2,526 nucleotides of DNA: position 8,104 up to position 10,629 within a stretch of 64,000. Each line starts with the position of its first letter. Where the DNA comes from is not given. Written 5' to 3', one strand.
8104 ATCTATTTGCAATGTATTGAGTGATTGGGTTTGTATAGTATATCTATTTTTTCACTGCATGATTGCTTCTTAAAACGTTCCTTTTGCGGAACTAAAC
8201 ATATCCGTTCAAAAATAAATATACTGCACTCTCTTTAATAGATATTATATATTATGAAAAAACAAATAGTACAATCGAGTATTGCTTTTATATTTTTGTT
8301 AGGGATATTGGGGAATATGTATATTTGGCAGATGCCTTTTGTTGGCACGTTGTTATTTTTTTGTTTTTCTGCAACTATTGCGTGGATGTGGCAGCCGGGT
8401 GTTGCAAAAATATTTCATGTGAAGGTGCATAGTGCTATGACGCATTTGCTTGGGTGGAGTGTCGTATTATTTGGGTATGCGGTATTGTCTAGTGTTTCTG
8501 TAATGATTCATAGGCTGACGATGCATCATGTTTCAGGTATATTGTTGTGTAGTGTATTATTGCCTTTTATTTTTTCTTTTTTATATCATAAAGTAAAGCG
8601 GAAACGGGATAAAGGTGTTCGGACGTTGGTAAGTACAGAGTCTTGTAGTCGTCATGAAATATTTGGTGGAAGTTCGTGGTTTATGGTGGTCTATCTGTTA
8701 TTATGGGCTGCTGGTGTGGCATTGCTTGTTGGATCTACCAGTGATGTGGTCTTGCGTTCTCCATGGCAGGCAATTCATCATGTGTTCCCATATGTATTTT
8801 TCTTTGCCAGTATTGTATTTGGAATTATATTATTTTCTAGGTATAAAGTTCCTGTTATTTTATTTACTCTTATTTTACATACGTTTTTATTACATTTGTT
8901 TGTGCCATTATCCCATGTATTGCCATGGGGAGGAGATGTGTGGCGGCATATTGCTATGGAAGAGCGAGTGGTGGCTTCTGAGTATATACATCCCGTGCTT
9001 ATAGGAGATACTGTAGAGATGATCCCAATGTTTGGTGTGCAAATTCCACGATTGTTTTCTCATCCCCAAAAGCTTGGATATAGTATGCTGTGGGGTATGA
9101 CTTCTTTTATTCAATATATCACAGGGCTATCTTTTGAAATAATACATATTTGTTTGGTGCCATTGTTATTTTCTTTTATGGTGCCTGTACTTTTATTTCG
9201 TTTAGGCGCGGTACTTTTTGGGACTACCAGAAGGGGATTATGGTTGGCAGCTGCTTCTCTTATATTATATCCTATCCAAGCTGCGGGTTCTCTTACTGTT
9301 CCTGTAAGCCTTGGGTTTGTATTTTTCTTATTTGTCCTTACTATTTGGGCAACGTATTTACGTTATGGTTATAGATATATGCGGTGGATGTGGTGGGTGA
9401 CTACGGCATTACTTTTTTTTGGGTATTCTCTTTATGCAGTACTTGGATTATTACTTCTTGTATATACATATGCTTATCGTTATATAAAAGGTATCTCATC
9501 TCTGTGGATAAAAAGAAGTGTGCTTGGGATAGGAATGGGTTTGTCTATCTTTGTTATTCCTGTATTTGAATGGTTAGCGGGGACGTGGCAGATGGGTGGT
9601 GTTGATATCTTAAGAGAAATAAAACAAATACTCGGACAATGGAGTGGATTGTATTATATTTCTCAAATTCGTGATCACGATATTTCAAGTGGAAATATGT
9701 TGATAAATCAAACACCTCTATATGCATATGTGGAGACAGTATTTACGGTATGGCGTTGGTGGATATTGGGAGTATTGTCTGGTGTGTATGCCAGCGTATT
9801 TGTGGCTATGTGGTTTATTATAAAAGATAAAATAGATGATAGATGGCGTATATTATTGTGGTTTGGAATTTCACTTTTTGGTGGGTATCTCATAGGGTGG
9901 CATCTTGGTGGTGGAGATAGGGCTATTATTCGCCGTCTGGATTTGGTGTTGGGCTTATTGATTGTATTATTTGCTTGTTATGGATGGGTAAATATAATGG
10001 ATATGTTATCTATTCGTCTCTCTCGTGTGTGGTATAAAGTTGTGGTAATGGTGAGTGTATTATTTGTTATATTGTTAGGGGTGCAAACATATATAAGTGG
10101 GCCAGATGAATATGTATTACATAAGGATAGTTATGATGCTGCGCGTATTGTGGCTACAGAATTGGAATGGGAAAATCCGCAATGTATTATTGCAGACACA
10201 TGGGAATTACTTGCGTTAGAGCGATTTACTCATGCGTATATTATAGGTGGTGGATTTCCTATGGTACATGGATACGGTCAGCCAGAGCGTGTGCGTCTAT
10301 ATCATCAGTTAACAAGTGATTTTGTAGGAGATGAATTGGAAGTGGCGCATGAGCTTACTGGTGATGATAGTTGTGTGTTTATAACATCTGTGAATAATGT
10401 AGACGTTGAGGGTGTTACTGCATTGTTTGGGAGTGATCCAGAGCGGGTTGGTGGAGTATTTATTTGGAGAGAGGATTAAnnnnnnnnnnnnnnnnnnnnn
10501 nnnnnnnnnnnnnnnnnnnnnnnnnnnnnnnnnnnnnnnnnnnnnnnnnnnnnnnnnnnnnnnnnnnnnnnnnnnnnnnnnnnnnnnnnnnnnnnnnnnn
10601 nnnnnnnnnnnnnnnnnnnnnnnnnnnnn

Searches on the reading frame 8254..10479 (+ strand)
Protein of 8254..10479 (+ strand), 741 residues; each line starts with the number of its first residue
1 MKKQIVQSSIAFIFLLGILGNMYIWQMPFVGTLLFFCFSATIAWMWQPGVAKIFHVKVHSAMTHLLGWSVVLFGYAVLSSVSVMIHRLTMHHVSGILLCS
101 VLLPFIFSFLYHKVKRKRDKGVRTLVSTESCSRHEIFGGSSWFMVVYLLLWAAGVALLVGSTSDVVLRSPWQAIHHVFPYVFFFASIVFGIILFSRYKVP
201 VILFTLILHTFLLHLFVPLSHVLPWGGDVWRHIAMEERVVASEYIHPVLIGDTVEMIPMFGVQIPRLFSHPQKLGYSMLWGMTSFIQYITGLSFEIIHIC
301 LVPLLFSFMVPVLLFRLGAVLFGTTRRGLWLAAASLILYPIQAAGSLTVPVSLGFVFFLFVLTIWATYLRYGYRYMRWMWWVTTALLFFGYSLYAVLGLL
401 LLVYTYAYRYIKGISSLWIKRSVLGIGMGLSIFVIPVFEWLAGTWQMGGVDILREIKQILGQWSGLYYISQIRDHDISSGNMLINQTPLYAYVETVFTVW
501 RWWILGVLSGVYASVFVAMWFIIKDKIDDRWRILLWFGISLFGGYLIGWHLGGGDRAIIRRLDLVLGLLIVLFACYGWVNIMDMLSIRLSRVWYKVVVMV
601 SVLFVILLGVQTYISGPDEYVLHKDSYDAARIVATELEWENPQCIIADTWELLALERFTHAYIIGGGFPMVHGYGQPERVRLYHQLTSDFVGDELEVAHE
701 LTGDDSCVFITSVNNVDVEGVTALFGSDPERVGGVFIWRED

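Call 35: search_protein_families(library=pfam, proteins=[window:8254-10479:+])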
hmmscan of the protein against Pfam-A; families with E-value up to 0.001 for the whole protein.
window:8254-10479:+ (741 aa): 0 families

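Call 60: find_homologous_proteins(query=window:8254-10479:+, max_evalue=1e-10)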
Query window:8254-10479:+ (741 aa): 18 proteins with E <= 1e-10 among 8000 candidates.
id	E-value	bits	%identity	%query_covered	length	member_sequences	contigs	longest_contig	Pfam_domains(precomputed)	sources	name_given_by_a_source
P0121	0.0e+0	1532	100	92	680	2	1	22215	-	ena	-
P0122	2.6e-253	861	53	100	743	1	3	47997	-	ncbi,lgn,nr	ncbi:hypothetical protein KKG22_04310 [Patescibacteria group bacterium]|nr:hypothetical protein [Pat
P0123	3.7e-130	454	38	94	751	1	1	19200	-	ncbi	-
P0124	2.0e-116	409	33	97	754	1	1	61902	-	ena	-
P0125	2.2e-116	408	32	97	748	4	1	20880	-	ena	-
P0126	2.8e-113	398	33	97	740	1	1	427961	-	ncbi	-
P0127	8.3e-112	393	33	99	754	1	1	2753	-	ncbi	-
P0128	9.8e-112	393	33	97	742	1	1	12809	-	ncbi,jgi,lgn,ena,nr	ncbi:hypothetical protein KJ785_03600 [Patescibacteria group bacterium]|nr:hypothetical protein [Pat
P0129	1.3e-109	386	32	97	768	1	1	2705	-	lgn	-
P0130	4.5e-109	384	32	100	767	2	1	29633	-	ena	-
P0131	4.8e-103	364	32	97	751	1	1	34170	-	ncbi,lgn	ncbi:MAG: hypothetical protein ABIJ23_03805 [Candidatus Magasanikbacteria bacterium]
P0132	1.5e-101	359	34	84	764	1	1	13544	-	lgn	-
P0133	1.2e-99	353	31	98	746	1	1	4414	-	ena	-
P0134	1.0e-98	350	32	96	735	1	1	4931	-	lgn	-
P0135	3.9e-98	348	33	83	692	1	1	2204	-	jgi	jgi:hypothetical protein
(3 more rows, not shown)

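Call 61: find_encoding_contigs(protein=P0122, flank=10000, max_places=2)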
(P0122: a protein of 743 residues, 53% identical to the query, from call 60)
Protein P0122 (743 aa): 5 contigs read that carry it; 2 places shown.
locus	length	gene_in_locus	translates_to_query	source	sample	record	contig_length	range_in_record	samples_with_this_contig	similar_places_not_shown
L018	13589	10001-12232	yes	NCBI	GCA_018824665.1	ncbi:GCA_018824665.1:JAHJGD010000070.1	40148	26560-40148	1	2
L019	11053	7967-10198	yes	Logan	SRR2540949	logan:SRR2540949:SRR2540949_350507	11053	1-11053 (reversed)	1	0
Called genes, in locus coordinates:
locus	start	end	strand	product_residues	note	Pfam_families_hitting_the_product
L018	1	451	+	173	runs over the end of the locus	PF00466:Ribosomal_L10, PF27436:RL10_C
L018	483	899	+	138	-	PF16320:Ribosomal_L12_N, PF00542:Ribosomal_L12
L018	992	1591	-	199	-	PF21176:RecR_HhH, PF01751:Toprim (weak), PF13662:Toprim_4, PF21175:RecR_C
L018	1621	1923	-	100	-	PF02575:YbaB_DNA_bd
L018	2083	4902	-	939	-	PF00335:Tetraspanin (faint), PF02743:dCache_1, PF22309:HK-GC-Chemotax_sensor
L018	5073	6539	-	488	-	PF00772:DnaB, PF13481:AAA_25, PF03796:DnaB_C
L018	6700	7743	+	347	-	PF13439:Glyco_transf_4, PF13579:Glyco_trans_4_4, PF00534:Glycos_transf_1, PF13692:Glyco_trans_1_4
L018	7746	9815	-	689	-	-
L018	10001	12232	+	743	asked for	-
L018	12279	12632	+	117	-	-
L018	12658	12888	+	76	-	PF00462:Glutaredoxin, PF02798:GST_N (weak), PF05768:Glrx-like (weak), PF13417:GST_N_3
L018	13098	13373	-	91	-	PF01541:GIY-YIG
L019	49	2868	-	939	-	PF00335:Tetraspanin (faint), PF02743:dCache_1, PF22309:HK-GC-Chemotax_sensor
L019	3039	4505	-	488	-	PF00772:DnaB, PF13481:AAA_25, PF03796:DnaB_C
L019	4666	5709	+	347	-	PF13439:Glyco_transf_4, PF13579:Glyco_trans_4_4, PF00534:Glycos_transf_1, PF13692:Glyco_trans_1_4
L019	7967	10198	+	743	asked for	-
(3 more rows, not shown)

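Call 64: find_encoding_contigs(protein=P0121, flank=10000, max_places=3)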
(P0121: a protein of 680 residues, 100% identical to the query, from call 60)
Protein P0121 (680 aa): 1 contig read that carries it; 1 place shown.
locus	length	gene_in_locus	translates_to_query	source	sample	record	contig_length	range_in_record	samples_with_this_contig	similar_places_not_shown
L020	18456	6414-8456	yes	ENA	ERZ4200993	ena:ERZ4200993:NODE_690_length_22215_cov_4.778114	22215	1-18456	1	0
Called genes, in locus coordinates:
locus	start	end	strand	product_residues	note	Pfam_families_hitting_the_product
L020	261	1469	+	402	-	PF26449:DUF8128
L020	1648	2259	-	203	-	-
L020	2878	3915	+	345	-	PF13439:Glyco_transf_4, PF13579:Glyco_trans_4_4, PF00534:Glycos_transf_1, PF13692:Glyco_trans_1_4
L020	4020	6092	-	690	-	-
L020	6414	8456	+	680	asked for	-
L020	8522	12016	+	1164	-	PF02811:PHP, PF07733:DNA_pol3_alpha, PF17657:DNA_pol3_finger, PF14579:HHH_6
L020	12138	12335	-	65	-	-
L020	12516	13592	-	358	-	PF00814:TsaD, PF22521:HypF_C_2 (weak)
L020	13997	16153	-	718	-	-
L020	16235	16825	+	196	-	PF12840:HTH_20 (weak)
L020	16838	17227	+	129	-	PF00814:TsaD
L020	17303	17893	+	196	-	PF10108:DNA_pol_B_exo2 (faint), PF13482:RNase_H_2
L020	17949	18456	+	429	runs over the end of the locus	PF02689:Herpes_Helicase (faint), PF05970:PIF1, PF13245:AAA_19, PF13604:AAA_30, PF01443:Viral_helicase1 (faint), PF13479:AAA_24 (weak), PF13538:UvrD_C_2 (faint)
